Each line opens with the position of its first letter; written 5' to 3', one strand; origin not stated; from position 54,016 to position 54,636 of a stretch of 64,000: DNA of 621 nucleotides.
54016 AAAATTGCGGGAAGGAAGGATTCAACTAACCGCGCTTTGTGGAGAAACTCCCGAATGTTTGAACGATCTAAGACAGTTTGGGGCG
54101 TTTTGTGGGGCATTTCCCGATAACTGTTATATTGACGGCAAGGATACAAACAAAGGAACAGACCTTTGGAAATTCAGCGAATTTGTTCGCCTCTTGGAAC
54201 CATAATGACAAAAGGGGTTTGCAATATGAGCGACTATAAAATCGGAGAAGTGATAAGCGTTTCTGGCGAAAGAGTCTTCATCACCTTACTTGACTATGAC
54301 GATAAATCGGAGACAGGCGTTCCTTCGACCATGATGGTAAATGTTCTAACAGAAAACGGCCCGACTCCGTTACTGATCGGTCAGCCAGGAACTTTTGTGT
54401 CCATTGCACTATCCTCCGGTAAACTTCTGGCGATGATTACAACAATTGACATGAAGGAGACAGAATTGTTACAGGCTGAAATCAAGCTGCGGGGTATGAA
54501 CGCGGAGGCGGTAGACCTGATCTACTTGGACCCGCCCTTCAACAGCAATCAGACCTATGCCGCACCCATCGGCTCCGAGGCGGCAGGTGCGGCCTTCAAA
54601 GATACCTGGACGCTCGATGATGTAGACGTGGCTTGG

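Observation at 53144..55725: SIR2 gene followed by a chimeric ORF: HerA HAS-barrel N-terminus fused in frame to a DNA methyltransferase-HNH nuclease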

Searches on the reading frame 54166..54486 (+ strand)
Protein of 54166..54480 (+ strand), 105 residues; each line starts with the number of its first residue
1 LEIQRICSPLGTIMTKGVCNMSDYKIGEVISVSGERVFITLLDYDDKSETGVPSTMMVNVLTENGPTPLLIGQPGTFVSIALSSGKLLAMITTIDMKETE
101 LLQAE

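Call 4: search_protein_families(library=padloc, proteins=[window:54166-54480:+], max_evalue=0.1)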
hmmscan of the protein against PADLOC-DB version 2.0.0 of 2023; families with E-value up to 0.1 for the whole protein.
window:54166-54480:+ (105 aa): 1 family
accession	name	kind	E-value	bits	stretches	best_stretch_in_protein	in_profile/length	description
PDLC04105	HerA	-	0.0007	16.3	1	22-101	8-67/576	-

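Call 18: find_homologous_proteins(query=window:54205-54486:+, max_evalue=0.01)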
Query window:54205-54486:+ (94 aa): 2 proteins with E <= 0.01 among 2 candidates.
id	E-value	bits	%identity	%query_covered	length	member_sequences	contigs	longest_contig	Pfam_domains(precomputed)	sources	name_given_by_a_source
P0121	1.6e-26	109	66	88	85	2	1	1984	-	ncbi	-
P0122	6.3e-18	82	57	89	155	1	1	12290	-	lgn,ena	-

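Call 72: search_protein_representatives(protein=window:54205-54486:+)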
Query: 94 residues. Proteins with E-value up to 0.001 (for the whole library): 24; up to 1e-10: 16; up to 1e-30: 0. The best 24 are listed.
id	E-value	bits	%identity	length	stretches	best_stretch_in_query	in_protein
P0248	2.2e-21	91.5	57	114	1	8-94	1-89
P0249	6.6e-20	86.7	51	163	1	9-93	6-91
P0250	6.8e-20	86.7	59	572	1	8-94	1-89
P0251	1.6e-19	85.5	49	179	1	8-92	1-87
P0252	3.9e-18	81.1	51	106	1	8-92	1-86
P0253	2.2e-17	78.7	49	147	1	10-92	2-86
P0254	1.2e-16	76.3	51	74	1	8-80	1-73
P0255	1.8e-15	72.6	51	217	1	8-90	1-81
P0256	4.9e-14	68.0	43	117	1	11-92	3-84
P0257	1.2e-13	66.7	43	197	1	7-83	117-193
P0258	6.7e-13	64.4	46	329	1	10-87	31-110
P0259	1.1e-12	63.7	44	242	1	10-94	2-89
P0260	1.8e-12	63.0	43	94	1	10-92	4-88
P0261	4.4e-12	61.8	49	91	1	8-78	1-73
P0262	2.3e-11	59.5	41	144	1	10-88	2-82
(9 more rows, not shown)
